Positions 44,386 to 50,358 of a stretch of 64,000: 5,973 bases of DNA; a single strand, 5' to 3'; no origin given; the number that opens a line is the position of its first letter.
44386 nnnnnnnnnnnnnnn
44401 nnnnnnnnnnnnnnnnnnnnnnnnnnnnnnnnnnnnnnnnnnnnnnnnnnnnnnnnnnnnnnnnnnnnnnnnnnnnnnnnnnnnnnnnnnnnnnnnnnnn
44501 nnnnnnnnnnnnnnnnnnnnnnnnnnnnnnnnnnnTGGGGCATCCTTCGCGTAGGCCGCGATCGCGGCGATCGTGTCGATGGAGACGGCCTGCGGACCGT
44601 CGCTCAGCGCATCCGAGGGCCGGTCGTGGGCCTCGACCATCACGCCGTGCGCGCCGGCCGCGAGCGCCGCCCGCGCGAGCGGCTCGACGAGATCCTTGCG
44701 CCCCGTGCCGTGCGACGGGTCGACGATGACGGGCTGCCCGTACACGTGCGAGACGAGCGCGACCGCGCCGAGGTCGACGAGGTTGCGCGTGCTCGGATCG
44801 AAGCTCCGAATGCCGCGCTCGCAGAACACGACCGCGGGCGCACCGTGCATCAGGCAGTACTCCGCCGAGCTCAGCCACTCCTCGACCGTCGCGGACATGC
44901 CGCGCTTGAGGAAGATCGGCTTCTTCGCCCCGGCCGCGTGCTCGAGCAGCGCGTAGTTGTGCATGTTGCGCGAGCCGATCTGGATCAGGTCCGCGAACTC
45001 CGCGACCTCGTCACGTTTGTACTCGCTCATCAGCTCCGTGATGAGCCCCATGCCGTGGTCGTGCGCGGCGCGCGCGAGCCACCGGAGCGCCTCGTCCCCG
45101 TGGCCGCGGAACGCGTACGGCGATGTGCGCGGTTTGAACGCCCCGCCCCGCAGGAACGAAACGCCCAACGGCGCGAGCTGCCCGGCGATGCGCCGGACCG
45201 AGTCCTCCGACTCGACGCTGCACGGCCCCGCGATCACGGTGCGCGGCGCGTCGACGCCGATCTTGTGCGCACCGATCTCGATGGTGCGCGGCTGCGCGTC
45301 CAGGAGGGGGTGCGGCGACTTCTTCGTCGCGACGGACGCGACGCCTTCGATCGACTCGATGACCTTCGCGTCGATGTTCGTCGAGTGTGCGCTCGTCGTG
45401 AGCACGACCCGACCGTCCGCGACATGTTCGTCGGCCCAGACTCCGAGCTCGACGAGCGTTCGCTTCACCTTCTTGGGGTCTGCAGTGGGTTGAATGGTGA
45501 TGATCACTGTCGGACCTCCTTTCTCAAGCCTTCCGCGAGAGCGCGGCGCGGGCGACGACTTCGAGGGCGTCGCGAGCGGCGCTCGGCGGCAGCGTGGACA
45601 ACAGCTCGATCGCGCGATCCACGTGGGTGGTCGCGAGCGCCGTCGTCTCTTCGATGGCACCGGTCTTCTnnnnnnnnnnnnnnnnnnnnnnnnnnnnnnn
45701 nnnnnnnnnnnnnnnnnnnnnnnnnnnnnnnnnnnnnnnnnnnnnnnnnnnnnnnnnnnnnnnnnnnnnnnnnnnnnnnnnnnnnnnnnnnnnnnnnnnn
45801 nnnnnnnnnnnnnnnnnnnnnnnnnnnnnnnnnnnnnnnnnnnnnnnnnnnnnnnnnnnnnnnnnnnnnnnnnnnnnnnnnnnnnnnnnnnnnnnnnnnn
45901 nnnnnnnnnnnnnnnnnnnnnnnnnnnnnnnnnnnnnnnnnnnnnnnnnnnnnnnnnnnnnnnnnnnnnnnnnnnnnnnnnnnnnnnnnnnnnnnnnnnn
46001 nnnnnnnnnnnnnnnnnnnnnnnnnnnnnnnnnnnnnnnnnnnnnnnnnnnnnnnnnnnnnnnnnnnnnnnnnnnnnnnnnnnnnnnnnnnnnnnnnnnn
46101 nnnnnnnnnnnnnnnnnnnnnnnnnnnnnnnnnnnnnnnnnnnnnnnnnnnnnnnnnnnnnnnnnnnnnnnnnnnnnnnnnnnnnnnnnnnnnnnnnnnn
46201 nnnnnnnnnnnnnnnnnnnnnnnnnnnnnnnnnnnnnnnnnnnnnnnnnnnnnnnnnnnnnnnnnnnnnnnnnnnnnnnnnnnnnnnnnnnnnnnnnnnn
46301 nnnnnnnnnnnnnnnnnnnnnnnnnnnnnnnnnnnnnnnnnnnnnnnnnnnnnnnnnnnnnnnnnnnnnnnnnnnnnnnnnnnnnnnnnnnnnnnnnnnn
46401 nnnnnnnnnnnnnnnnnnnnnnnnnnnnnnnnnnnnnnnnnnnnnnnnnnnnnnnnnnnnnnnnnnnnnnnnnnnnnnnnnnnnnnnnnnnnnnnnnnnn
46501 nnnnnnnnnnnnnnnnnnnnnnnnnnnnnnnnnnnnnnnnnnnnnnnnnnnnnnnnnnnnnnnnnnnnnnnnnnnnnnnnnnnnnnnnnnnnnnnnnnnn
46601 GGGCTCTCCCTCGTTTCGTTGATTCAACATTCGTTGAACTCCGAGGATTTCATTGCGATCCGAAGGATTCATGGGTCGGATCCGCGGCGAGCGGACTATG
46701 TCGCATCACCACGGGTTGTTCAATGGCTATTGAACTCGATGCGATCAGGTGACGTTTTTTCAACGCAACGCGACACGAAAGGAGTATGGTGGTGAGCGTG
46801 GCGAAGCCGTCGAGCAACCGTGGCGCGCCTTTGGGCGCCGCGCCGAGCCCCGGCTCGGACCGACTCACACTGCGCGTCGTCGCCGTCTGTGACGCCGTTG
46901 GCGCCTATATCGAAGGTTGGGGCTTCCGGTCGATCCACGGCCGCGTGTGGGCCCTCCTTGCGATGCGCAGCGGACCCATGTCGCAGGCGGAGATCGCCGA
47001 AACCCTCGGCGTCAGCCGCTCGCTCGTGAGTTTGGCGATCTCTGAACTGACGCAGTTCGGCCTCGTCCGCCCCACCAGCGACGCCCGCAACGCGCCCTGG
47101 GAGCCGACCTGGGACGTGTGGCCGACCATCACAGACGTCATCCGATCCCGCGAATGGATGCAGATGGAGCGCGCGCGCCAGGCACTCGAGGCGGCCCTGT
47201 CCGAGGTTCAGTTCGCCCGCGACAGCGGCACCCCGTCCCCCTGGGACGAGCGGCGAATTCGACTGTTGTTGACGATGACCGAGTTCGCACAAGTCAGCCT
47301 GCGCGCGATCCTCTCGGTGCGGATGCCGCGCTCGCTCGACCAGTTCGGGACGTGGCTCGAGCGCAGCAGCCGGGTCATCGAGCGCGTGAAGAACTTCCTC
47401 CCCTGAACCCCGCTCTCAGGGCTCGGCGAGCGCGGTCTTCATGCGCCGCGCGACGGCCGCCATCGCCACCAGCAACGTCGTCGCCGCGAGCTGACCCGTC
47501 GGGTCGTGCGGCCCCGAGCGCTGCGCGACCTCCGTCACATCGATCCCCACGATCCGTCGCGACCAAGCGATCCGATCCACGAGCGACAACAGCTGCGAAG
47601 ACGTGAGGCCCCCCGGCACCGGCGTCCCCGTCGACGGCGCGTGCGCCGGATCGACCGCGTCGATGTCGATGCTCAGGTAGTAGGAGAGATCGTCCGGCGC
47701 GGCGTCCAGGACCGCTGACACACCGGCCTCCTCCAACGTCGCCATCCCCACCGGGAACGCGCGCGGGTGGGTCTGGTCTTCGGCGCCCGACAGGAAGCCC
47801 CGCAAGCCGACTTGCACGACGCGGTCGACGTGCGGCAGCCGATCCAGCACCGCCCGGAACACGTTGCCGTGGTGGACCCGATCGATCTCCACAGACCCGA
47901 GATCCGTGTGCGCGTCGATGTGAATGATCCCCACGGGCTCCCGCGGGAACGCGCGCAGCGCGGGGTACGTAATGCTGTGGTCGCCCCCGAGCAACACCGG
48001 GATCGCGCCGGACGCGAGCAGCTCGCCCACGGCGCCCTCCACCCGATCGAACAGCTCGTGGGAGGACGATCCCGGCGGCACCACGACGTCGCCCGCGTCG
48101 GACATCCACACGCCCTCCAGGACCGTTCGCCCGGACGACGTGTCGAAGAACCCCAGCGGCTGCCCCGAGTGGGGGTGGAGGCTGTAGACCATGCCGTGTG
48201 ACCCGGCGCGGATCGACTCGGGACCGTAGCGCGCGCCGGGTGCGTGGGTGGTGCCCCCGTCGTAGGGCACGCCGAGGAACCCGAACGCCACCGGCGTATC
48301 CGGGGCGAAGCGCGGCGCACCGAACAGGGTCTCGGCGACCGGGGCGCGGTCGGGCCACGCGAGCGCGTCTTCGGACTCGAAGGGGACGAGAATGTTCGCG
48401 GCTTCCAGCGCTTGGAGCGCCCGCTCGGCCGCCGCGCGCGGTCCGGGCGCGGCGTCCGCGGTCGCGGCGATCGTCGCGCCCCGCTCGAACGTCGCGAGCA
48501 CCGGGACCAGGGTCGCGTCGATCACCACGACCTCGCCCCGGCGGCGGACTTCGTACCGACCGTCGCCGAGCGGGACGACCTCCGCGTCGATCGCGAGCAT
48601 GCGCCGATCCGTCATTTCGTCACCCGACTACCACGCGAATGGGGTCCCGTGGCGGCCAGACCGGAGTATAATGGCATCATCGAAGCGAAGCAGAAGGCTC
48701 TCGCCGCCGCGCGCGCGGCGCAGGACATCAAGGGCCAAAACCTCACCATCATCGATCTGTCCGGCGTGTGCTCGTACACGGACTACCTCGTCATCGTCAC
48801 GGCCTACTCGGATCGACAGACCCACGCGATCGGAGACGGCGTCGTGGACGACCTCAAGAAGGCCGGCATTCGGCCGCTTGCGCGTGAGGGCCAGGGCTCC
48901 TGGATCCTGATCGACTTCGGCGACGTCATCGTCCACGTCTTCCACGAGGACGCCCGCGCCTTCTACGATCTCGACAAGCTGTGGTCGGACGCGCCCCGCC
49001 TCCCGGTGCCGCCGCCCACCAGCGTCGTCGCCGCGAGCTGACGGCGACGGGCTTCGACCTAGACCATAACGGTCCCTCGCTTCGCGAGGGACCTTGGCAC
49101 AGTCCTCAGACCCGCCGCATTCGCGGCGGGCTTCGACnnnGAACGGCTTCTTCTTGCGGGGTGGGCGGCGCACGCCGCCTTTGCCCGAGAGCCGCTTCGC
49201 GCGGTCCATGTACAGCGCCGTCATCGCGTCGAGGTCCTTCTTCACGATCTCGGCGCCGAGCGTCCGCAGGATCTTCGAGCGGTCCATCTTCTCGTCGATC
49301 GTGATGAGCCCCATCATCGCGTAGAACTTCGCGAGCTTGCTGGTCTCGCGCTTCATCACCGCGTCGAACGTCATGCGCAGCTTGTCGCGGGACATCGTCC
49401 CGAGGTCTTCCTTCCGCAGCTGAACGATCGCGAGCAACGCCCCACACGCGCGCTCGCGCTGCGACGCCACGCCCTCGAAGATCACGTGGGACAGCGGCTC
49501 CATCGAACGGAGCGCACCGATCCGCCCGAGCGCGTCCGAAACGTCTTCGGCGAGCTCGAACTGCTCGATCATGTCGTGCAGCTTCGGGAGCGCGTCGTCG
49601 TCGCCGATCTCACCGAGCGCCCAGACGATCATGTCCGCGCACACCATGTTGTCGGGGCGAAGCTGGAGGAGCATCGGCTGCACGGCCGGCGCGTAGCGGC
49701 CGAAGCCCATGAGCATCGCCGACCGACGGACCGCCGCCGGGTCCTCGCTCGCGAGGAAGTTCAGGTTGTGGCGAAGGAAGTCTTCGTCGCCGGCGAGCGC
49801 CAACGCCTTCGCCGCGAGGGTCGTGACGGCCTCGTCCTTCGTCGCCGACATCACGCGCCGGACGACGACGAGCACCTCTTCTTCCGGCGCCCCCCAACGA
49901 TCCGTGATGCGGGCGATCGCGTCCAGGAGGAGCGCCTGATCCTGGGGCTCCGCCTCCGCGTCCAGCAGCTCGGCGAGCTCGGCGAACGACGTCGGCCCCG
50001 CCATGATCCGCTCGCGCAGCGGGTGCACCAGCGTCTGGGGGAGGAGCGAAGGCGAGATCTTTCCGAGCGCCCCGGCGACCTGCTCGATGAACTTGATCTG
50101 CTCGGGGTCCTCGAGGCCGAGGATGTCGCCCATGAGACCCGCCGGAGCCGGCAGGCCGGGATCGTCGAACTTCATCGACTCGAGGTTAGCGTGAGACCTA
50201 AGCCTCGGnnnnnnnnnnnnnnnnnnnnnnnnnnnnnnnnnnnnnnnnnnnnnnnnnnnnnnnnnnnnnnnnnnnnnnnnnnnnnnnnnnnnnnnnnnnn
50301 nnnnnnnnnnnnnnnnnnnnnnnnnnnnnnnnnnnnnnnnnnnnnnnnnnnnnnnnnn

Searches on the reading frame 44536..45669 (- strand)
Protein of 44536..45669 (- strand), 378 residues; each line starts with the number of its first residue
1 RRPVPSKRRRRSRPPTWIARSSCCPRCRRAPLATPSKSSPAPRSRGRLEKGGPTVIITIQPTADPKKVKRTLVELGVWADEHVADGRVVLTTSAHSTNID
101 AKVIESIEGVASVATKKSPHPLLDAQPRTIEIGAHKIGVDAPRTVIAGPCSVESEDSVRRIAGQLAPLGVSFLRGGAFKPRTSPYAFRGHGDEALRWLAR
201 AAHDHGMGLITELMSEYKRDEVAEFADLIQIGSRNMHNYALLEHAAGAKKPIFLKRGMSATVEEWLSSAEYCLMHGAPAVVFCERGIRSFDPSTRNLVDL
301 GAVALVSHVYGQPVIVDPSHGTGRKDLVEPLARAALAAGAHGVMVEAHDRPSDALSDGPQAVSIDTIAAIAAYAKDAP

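Call 39: search_protein_families(library=pfam, proteins=[window:44536-45669:-], max_evalue=0.00001)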
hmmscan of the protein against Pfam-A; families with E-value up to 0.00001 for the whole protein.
window:44536-45669:- (378 aa): 1 family
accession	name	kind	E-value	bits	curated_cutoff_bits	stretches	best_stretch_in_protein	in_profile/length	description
PF00793.26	DAHP_synth_1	-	8.6e-72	241.7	25.5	1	135-372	10-259/270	DAHP synthetase I family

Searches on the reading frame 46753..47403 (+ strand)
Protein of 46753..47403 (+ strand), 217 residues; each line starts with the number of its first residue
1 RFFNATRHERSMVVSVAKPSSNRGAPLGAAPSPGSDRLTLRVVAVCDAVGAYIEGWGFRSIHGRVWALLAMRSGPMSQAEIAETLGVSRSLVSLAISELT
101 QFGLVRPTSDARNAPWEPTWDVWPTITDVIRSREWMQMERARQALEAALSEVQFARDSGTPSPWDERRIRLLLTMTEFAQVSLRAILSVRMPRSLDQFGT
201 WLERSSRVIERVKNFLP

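Call 39: search_protein_families(library=pfam, proteins=[window:46753-47403:+], max_evalue=0.00001)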
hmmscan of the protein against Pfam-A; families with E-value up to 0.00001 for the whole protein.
window:46753-47403:+ (217 aa): 3 families
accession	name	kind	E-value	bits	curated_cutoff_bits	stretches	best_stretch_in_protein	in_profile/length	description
PF24034.1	DUF7343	-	5e-07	29.9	27.6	1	62-106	5-49/62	Domain of unknown function (DUF7343)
PF12802.13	MarR_2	-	5.1e-07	30.2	27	1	67-112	10-57/61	MarR family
PF13545.12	HTH_Crp_2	-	6.8e-06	26.4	27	0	75-106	22-53/70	Crp-like helix-turn-helix domain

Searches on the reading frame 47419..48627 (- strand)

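Call 39: search_protein_families(library=pfam, proteins=[window:47419-48627:-], max_evalue=0.00001)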
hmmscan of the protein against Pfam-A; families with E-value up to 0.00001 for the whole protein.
window:47419-48627:- (403 aa): 1 family
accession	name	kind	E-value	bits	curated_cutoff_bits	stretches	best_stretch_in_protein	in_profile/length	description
PF00491.26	Arginase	-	1.1e-60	205.9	22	1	115-387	3-276/280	Arginase family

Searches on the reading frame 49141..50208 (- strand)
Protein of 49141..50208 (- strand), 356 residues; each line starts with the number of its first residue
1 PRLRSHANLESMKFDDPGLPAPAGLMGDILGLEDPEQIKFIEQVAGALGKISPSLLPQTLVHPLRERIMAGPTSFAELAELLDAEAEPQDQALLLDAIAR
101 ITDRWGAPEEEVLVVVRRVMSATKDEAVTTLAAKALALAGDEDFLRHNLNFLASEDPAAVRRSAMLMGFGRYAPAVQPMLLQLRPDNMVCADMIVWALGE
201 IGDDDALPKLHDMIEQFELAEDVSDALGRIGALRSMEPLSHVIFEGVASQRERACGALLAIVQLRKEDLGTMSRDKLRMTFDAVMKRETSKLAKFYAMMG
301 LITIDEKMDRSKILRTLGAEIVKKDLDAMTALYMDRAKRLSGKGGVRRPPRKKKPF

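Call 39: search_protein_families(library=pfam, proteins=[window:49141-50208:-], max_evalue=0.00001)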
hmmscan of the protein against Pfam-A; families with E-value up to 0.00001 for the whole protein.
window:49141-50208:- (356 aa): 1 family
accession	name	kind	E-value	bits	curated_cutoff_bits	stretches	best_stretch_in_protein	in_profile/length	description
PF13646.12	HEAT_2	-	1.5e-06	28.9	27.7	0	149-214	5-71/88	HEAT repeats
